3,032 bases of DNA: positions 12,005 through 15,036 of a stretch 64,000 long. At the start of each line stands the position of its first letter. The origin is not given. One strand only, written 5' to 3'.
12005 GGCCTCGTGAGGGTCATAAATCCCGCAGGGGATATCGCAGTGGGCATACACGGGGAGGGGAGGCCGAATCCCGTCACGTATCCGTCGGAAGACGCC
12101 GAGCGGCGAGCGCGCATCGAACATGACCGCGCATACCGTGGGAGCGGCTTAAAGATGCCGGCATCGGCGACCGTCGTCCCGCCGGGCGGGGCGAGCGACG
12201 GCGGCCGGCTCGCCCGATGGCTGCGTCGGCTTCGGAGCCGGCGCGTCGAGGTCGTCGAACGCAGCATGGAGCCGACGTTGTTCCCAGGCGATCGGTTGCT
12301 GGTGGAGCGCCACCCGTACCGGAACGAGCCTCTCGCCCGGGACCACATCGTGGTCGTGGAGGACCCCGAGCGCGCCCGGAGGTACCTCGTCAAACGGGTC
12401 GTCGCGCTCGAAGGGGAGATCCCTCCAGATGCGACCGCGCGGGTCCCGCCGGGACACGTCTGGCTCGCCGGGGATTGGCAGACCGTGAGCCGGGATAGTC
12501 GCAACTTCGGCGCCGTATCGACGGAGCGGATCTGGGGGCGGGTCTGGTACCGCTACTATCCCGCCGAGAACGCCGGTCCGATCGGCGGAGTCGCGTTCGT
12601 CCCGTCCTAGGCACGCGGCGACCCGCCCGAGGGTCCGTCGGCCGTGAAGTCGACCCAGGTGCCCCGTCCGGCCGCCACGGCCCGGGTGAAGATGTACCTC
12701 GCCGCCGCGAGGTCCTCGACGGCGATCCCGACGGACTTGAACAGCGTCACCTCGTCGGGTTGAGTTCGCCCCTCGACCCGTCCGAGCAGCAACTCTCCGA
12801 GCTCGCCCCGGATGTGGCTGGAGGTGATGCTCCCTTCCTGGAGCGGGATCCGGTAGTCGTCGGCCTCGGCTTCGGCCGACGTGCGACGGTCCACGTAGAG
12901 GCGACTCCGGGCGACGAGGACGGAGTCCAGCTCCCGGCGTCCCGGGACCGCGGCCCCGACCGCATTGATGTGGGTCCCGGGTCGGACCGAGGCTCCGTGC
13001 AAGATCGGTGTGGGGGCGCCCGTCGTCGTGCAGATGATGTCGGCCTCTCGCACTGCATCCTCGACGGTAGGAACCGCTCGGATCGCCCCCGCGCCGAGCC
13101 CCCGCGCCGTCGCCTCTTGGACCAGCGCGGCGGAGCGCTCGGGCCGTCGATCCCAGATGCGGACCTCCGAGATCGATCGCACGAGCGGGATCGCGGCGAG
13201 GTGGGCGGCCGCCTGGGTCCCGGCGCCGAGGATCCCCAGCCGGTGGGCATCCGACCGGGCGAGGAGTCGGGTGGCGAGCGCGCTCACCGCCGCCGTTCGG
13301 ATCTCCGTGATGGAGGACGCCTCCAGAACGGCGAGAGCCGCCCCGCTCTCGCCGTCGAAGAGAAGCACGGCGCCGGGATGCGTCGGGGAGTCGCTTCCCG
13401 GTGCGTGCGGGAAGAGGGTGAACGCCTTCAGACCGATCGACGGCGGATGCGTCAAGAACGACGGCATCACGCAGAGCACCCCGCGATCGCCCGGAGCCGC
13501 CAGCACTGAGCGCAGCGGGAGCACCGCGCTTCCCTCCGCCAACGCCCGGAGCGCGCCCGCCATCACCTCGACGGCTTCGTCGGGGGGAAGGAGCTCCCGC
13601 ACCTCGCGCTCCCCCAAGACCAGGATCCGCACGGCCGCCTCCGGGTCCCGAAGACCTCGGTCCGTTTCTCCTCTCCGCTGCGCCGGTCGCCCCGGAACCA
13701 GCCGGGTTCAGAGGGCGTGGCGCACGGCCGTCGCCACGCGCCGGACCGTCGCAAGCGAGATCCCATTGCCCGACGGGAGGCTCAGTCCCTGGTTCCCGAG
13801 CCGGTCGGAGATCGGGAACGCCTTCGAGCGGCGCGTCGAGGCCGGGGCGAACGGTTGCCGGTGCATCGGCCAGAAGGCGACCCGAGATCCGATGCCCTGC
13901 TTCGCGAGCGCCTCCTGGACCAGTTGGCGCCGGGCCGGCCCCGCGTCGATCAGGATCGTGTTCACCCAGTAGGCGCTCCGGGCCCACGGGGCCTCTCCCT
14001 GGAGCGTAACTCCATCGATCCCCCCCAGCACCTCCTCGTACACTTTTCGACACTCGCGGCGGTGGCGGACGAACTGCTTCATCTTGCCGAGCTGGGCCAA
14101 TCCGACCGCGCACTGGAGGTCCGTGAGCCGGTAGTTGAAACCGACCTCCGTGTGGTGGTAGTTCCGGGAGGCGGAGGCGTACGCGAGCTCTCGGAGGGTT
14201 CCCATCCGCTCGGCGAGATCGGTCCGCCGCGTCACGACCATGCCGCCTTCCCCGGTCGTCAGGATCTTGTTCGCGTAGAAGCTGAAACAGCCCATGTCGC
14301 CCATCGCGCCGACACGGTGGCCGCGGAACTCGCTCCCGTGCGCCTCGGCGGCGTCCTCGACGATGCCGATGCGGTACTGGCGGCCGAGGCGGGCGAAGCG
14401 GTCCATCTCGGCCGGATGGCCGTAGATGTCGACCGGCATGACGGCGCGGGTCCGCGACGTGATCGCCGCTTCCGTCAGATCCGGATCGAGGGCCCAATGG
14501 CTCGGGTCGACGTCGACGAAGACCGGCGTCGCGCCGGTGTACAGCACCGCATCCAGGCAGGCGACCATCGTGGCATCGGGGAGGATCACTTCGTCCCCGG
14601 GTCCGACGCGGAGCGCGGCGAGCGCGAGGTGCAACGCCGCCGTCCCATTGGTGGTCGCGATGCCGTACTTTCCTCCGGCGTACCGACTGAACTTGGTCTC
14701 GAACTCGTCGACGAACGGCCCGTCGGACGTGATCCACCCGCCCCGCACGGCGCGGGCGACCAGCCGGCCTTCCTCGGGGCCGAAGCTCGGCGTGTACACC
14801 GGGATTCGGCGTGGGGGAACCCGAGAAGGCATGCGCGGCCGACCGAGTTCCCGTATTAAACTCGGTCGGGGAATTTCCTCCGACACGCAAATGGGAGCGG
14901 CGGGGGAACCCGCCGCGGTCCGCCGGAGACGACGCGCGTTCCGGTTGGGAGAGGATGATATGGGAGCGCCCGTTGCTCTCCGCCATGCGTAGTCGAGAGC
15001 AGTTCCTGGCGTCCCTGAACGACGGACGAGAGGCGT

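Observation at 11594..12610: Ni-superoxide dismutase with Ni-hook propeptide plus divergent SodX maturation peptidase in an archaeal genome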

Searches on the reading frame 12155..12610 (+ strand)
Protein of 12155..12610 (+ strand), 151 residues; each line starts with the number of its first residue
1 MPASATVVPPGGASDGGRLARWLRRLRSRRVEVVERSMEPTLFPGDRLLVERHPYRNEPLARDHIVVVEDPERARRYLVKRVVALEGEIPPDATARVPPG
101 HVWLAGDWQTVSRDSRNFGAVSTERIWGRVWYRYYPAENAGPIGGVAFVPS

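Call 3: search_protein_families(library=pfam, proteins=[window:12155-12610:+], max_evalue=0.01)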
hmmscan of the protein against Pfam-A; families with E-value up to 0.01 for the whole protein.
window:12155-12610:+ (151 aa): 2 families
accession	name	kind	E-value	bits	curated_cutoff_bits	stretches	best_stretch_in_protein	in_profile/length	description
PF10502.14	Peptidase_S26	-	1.7e-21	77.4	22.9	2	29-88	24-83/168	Signal peptidase, peptidase S26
PF00717.28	Peptidase_S24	-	0.0074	16.4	23.3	1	31-84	38-84/116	Peptidase S24-like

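Call 4: search_protein_families(library=ncbifam, proteins=[window:12155-12610:+], max_evalue=0.01)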
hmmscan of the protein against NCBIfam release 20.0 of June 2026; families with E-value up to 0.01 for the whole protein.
window:12155-12610:+ (151 aa): 4 families
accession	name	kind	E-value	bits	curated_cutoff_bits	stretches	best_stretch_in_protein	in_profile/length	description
TIGR02227.1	sigpep_I_bact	equivalog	2e-24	86.3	47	2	29-88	21-80/162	signal peptidase I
TIGR02754.1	sod_Ni_protease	equivalog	3.7e-11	43.3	63.25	1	33-130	3-88/90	nickel-type superoxide dismutase maturation protease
NF008114.0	PRK10861.1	equivalog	6.2e-06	25.7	277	0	92-133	259-303/324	signal peptidase I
TIGR02771.1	TraF_Ti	equivalog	0.01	15.4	100.25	0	91-130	127-165/171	conjugative transfer signal peptidase TraF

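Call 21: search_solved_structures(query=window:12155-12610:+, max_evalue=0.01, show_alignments=2)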
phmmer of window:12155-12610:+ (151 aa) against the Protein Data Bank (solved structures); distinct sequences matched with E-value up to 0.01: 9.
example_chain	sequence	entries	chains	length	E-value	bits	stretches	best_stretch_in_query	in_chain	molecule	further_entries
4nv4_A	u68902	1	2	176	1e-09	41.6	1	96-139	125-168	Signal peptidase I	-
4me8_A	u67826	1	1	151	1e-06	31.9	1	94-141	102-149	Signal peptidase I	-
4wvg_A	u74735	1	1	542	4e-06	29.9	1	96-137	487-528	Maltose-binding periplasmic protein,Signal peptidase IB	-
4wvh_A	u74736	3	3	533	1.3e-05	28.3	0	96-135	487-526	Maltose-binding periplasmic protein,Signal peptidase IB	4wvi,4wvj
9nlo_A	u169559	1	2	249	8.5e-05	25.6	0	93-143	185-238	Signal peptidase I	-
1kn9_A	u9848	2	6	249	0.0001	25.3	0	93-143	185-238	Signal peptidase I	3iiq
1t7d_A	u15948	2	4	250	0.00011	25.3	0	93-143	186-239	SIGNAL PEPTIDASE I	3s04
1b12_A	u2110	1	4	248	0.00011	25.3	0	93-143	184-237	SIGNAL PEPTIDASE I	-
6b88_A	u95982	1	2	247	0.00012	25.2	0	93-143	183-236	Signal peptidase I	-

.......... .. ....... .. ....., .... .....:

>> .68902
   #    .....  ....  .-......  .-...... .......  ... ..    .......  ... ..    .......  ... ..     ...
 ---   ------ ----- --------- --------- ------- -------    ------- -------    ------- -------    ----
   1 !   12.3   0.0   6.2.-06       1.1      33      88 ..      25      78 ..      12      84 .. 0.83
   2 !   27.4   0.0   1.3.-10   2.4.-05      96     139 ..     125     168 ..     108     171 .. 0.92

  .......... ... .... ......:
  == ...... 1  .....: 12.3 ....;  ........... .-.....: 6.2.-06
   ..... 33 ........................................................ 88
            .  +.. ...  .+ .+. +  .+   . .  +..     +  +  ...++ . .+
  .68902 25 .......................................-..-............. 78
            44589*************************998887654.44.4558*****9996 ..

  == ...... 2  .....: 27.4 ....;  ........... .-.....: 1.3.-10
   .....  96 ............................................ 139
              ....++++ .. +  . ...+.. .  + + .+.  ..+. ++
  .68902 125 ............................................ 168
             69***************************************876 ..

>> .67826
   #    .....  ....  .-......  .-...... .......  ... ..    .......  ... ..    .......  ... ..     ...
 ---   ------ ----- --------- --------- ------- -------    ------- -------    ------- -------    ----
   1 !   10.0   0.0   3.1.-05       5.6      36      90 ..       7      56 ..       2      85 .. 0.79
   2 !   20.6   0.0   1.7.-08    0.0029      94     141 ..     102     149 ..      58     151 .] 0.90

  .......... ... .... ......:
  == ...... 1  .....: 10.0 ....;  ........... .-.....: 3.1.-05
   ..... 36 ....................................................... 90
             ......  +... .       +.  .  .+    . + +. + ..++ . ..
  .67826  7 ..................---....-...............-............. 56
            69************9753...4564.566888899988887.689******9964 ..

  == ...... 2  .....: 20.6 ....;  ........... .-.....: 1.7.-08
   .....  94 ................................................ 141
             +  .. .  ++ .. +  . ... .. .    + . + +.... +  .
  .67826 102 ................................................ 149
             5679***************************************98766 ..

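Call 23: find_homologous_proteins(query=window:12155-12610:+, max_evalue=0.00001)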
Query window:12155-12610:+ (151 aa): 27 proteins with E <= 0.00001 among 254 candidates.
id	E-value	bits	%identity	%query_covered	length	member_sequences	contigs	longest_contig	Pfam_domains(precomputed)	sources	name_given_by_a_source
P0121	1.0e-95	336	100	100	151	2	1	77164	PF10502.15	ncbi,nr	ncbi:MAG: S26 family signal peptidase [Thermoplasmata archaeon]|nr:S26 family signal peptidase [Ther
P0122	6.6e-79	281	88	99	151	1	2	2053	PF10502.15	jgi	jgi:signal peptidase I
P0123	1.7e-39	153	58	76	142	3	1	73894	PF10502.15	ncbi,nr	ncbi:MAG: S26 family signal peptidase [Thermoplasmata archaeon]|nr:S26 family signal peptidase [Ther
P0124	2.4e-39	153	59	88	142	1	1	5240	PF10502.15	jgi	jgi:signal peptidase I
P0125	1.3e-28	118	55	70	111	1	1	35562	PF10502.15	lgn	-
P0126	3.9e-28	116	54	70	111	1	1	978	PF10502.15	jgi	jgi:signal peptidase I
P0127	7.5e-28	115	50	75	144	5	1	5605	PF10502.15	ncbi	-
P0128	2.1e-20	91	38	74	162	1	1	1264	PF10502.15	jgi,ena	-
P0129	9.3e-20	89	37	74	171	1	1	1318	PF10502.15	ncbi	-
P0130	2.1e-18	85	38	70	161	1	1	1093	PF10502.15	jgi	jgi:signal peptidase I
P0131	2.6e-17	81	42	72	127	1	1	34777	PF10502.15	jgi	jgi:signal peptidase I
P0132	6.7e-15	73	45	74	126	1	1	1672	PF10502.15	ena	-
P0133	2.7e-12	65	37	72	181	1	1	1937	PF10502.15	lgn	-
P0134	1.1e-11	63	37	69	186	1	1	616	PF10502.15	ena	-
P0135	1.9e-11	62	36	71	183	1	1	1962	PF10502.15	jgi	jgi:signal peptidase I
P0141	3.6e-8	51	46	65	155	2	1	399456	PF10502.15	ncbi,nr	ncbi:S26 family signal peptidase [Nonomuraea jiangxiensis]|nr:S26 family signal peptidase [Nonomurae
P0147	8.6e-6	44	39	68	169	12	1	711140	PF00717.29,PF10502.15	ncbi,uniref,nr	ncbi:signal peptidase I [Microbispora sp. H10885]|uniref:signal peptidase I n=1 Tax=Microbispora sp.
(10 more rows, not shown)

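Call 24: find_encoding_contigs(protein=P0121, flank=3000, max_places=3)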
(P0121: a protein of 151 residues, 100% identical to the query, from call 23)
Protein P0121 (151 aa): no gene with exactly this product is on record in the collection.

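Call 36: find_encoding_contigs(protein=P0141, flank=2500, max_places=2)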
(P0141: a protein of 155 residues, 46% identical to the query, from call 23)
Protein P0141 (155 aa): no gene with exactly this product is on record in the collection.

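Call 37: find_encoding_contigs(protein=P0131, flank=2500, max_places=2)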
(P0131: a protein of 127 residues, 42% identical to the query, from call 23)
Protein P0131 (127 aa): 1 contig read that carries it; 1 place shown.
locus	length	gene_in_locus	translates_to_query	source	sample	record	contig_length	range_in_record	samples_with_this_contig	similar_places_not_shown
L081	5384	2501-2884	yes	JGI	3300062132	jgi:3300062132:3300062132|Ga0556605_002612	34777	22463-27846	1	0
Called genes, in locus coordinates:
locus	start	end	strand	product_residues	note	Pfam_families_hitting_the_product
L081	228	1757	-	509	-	PF00221:Lyase_aromatic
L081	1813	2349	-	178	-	PF09055:Sod_Ni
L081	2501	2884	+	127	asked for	PF10502:Peptidase_S26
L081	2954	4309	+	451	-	PF00083:Sugar_tr, PF07690:MFS_1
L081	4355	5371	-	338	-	PF14520:HHH_5, PF00154:RecA_N, PF08423:Rad51, PF13481:AAA_25 (weak), PF06745:ATPase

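Call 51: search_protein_families(library=ncbifam, proteins=[P0123, P0125, P0131, P0141, P0147, P0127], max_evalue=0.001)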
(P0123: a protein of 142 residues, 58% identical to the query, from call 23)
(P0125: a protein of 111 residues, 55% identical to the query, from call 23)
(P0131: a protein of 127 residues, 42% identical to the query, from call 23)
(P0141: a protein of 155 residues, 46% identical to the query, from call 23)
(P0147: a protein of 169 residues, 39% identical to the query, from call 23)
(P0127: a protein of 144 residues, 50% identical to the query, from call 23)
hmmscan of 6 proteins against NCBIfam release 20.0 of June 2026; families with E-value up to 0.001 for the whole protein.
P0123 (142 aa): 2 families
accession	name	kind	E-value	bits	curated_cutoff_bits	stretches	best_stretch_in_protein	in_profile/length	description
TIGR02227.1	sigpep_I_bact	equivalog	9.8e-17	61.3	47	2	25-82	23-80/162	signal peptidase I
TIGR02754.1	sod_Ni_protease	equivalog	3.8e-11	43.3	63.25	1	27-79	3-55/90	nickel-type superoxide dismutase maturation protease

P0125 (111 aa): 2 families
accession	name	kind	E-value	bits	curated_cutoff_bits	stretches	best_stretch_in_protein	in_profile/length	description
TIGR02227.1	sigpep_I_bact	equivalog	3.6e-15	56.2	47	2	1-51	30-80/162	signal peptidase I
TIGR02754.1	sod_Ni_protease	equivalog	3e-13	50.1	63.25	1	1-95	8-90/90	nickel-type superoxide dismutase maturation protease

P0131 (127 aa): 4 families
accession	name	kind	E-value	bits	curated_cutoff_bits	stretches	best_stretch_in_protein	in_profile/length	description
TIGR02227.1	sigpep_I_bact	equivalog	8.5e-24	84.3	47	1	1-119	30-161/162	signal peptidase I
TIGR02754.1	sod_Ni_protease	equivalog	7.5e-09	36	63.25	1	1-48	8-55/90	nickel-type superoxide dismutase maturation protease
NF008114.0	PRK10861.1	equivalog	2.8e-07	30.1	277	0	20-56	123-159/324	signal peptidase I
TIGR02771.1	TraF_Ti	equivalog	0.00021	20.9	100.25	0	41-111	84-164/171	conjugative transfer signal peptidase TraF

P0141 (155 aa): 6 families
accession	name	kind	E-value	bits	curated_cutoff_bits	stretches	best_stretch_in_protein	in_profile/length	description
TIGR02227.1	sigpep_I_bact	equivalog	4.1e-20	72.3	47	2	13-90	8-80/162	signal peptidase I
TIGR02754.1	sod_Ni_protease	equivalog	4.6e-12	46.3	63.25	2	108-139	57-88/90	nickel-type superoxide dismutase maturation protease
NF008114.0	PRK10861.1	equivalog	7.2e-06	25.5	277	0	100-139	258-297/324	signal peptidase I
TIGR02228.1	sigpep_I_arch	equivalog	7.9e-06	25.8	51.85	1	6-64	15-73/158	signal peptidase I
TIGR02771.1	TraF_Ti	equivalog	2.5e-05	23.9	100.25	1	103-139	130-165/171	conjugative transfer signal peptidase TraF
NF010412.0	PRK13838.1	subfamily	0.00015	21.2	186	1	103-139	134-169/177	conjugal transfer pilin processing protease TraF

P0147 (169 aa): 3 families
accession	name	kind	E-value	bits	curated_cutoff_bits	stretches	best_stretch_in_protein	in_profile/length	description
TIGR02227.1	sigpep_I_bact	equivalog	7.7e-22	77.9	47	1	25-164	4-157/162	signal peptidase I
TIGR02754.1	sod_Ni_protease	equivalog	4.9e-10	39.7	63.25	1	131-162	58-89/90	nickel-type superoxide dismutase maturation protease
NF008114.0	PRK10861.1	equivalog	0.00022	20.6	277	1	126-161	262-297/324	signal peptidase I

P0127 (144 aa): 3 families
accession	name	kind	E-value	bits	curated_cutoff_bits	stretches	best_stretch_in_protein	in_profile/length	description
TIGR02227.1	sigpep_I_bact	equivalog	3.3e-18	66.1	47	2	21-86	16-81/162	signal peptidase I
TIGR02754.1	sod_Ni_protease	equivalog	1.7e-14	54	63.25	1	30-125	3-87/90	nickel-type superoxide dismutase maturation protease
NF008114.0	PRK10861.1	equivalog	5.6e-05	22.6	277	0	31-64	88-133/324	signal peptidase I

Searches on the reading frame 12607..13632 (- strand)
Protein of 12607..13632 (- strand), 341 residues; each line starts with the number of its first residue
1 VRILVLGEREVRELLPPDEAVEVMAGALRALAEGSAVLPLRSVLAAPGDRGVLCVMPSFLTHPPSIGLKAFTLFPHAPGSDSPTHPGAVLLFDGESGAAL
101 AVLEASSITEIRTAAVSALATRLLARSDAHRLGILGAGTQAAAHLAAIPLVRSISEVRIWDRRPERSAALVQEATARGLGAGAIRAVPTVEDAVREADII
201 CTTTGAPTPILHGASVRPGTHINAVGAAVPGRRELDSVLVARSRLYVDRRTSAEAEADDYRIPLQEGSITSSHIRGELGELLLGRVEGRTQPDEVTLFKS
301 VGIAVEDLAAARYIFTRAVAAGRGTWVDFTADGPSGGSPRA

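Call 3: search_protein_families(library=pfam, proteins=[window:12607-13632:-], max_evalue=0.01)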
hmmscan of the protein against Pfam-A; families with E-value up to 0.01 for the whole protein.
window:12607-13632:- (341 aa): 4 families
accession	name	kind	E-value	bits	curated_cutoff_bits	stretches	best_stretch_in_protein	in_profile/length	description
PF02423.21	OCD_Mu_crystall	-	3e-71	240.4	24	1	8-320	8-312/314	Ornithine cyclodeaminase/mu-crystallin family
PF01488.26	Shikimate_DH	-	4.1e-07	30.6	24.3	1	119-219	2-98/138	Shikimate / quinate 5-dehydrogenase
PF03807.23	F420_oxidored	-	0.0011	19.9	21.6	1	131-201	1-64/94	NADP oxidoreductase coenzyme F420-dependent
PF16912.11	Glu_dehyd_C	-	0.0017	18.3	34.9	1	103-212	7-115/211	Glucose dehydrogenase C-terminus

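Call 65: search_protein_families(library=ncbifam, proteins=[window:12607-13632:-], max_evalue=1e-10)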
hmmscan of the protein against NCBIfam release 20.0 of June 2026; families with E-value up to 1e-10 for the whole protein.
window:12607-13632:- (341 aa): 13 families
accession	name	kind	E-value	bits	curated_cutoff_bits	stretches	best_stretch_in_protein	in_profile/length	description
NF004793.0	PRK06141.1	equivalog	3.4e-78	262.8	322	1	5-317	3-310/314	bifunctional Delta(1)-pyrroline-2-carboxylate/Delta(1)-piperideine-2-carboxylate reductase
NF006379.0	PRK08618.1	equivalog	9.2e-77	258.5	417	1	4-328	2-325/326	ornithine cyclodeaminase family protein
TIGR02371.1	ala_DH_arch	equivalog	9.3e-66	222.2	409.15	1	3-329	2-324/325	alanine dehydrogenase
TIGR02992.1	ectoine_eutC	equivalog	2.7e-54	184.5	471.65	1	3-326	1-324/326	ectoine utilization protein EutC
NF006141.0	PRK08291.1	equivalog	3.4e-52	177.5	408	1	2-326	3-327/330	cyclodeaminase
NF005603.0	PRK07340.1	equivalog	5.8e-49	167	266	1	3-317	4-302/307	delta(1)-pyrroline-2-carboxylate reductase family protein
NF045643.1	ImmsucRedBhcD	equivalog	6e-49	167.1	500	1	4-329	2-321/321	iminosuccinate reductase BhcD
NF005762.1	PRK07589.1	equivalog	1.4e-41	142.6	350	1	45-331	46-322/334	ornithine cyclodeaminase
TIGR03944.1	dehyd_SbnB_fam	equivalog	7.9e-41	140.1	326.9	1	4-327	2-324/327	2,3-diaminopropionate biosynthesis protein SbnB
NF005296.0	PRK06823.1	equivalog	6.4e-40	137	438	1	4-317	2-312/315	ornithine cyclodeaminase family protein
NF045512.1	PyrPipCarbRedLhpI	equivalog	4.5e-32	111.4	400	1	6-314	3-293/298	bifunctional Delta(1)-pyrroline-2-carboxylate/Delta(1)-piperideine-2-carboxylate reductase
NF005011.0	PRK06407.1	subfamily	5.5e-24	84.9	337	1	8-314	7-295/302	ornithine cyclodeaminase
NF004848.0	PRK06199.1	subfamily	5e-21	75.2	362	1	88-327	114-370/379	tyramine oxidase subunit B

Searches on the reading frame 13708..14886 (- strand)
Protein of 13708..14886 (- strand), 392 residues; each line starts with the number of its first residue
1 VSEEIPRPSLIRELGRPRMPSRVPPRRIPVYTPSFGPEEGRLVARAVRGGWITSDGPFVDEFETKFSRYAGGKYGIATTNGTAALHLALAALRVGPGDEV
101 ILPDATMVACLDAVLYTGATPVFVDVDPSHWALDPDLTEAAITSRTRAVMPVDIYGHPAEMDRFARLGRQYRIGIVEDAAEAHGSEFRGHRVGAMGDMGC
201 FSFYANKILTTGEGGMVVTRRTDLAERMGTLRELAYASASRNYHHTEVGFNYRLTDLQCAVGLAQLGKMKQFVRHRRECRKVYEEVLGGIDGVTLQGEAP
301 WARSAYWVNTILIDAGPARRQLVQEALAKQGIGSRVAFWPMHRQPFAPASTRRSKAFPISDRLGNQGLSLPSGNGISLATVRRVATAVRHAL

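Call 3: search_protein_families(library=pfam, proteins=[window:13708-14886:-], max_evalue=0.01)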
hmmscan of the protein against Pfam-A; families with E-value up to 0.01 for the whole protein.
window:13708-14886:- (392 aa): 2 families
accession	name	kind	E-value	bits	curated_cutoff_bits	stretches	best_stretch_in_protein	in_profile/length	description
PF01041.23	DegT_DnrJ_EryC1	-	6.1e-114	381.4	19.8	1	38-389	6-360/360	DegT/DnrJ/EryC1/StrS aminotransferase family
PF00155.27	Aminotran_1_2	-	0.00053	19.7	19.7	1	58-146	43-147/361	Aminotransferase class I and II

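Call 65: search_protein_families(library=ncbifam, proteins=[window:13708-14886:-], max_evalue=1e-10)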
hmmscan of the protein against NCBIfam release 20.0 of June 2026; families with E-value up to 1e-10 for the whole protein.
window:13708-14886:- (392 aa): 7 families
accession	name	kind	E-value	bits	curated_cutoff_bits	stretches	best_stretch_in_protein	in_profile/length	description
TIGR04181.1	NHT_00031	hypoth_equivalog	2.2e-95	319.6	420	1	28-373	1-359/359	LegC family aminotransferase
TIGR03588.1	PseC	equivalog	5.3e-80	269.2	423.5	1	41-391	15-379/380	UDP-4-amino-4,6-dideoxy-N-acetyl-beta-L-altrosamine transaminase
TIGR04427.1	PLP_DesI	equivalog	1.2e-64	218.9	650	1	44-391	39-382/390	dTDP-4-dehydro-6-deoxyglucose aminotransferase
NF008658.2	PRK11658.1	equivalog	2.4e-63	214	631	1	28-390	5-375/379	UDP-4-amino-4-deoxy-L-arabinose aminotransferase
NF008687.0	PRK11706.1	equivalog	5.7e-57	193.2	375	1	28-389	2-371/375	dTDP-4-amino-4,6-dideoxygalactose transaminase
NF011936.0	PRK15407.1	equivalog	3.9e-49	167.5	423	2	34-233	43-249/440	lipopolysaccharide biosynthesis protein RfbH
TIGR02379.1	ECA_wecE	subfamily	3.4e-45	154.4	434.85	1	28-345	2-328/376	dTDP-4-amino-4,6-dideoxy-D-glucose transaminase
